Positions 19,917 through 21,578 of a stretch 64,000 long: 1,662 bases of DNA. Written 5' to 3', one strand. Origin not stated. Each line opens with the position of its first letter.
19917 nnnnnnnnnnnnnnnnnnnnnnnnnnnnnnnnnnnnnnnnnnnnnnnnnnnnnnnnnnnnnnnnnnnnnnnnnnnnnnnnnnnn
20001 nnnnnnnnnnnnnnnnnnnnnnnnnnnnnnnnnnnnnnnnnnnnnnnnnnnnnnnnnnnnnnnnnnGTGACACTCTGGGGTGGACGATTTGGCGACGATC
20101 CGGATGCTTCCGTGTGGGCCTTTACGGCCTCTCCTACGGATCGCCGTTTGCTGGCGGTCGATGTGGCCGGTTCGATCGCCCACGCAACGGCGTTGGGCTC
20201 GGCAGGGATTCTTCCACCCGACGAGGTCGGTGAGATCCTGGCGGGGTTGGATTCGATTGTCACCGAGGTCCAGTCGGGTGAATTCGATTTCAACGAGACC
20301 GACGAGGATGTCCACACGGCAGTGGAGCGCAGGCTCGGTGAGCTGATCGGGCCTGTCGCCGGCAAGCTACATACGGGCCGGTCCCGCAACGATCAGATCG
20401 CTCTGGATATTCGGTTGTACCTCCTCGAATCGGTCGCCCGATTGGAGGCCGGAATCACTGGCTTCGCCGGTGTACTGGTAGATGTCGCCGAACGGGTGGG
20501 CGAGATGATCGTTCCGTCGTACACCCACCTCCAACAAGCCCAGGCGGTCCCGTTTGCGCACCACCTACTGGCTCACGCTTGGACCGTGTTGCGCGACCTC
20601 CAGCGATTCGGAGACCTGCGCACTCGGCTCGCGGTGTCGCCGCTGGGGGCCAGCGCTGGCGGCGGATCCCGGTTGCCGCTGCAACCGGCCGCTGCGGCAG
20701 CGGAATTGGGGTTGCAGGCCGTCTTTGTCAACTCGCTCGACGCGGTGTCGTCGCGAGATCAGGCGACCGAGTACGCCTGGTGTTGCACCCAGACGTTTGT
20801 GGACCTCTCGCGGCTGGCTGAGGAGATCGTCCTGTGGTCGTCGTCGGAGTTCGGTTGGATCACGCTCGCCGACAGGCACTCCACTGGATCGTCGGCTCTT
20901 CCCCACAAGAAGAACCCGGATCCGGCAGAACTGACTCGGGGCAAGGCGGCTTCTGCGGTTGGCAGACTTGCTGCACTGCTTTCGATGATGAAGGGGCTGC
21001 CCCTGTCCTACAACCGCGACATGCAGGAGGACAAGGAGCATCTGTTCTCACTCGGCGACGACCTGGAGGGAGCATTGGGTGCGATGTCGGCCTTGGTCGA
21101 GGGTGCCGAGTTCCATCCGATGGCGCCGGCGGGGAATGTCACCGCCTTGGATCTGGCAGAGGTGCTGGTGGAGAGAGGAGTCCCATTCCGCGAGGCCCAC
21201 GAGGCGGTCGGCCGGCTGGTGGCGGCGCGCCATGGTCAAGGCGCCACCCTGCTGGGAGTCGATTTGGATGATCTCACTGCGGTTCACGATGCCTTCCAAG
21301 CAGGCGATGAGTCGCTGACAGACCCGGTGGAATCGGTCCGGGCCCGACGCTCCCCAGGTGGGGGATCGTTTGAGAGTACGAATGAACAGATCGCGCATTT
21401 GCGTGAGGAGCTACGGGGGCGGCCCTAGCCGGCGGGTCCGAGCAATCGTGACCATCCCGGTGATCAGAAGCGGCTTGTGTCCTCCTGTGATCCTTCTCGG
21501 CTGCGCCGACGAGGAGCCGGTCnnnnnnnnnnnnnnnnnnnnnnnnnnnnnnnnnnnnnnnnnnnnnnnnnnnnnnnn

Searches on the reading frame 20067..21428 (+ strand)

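Call 66: search_protein_families(library=pfam, proteins=[window:20067-21428:+], max_evalue=0.00001)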
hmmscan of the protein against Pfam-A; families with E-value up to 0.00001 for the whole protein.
window:20067-21428:+ (453 aa): 2 families
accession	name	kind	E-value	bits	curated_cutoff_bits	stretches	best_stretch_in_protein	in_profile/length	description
PF00206.25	Lyase_1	-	3.6e-60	204.4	27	1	6-299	1-312/312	Lyase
PF14698.11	ASL_C2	-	1.1e-15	58.2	27.3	1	358-424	2-68/69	Argininosuccinate lyase C-terminal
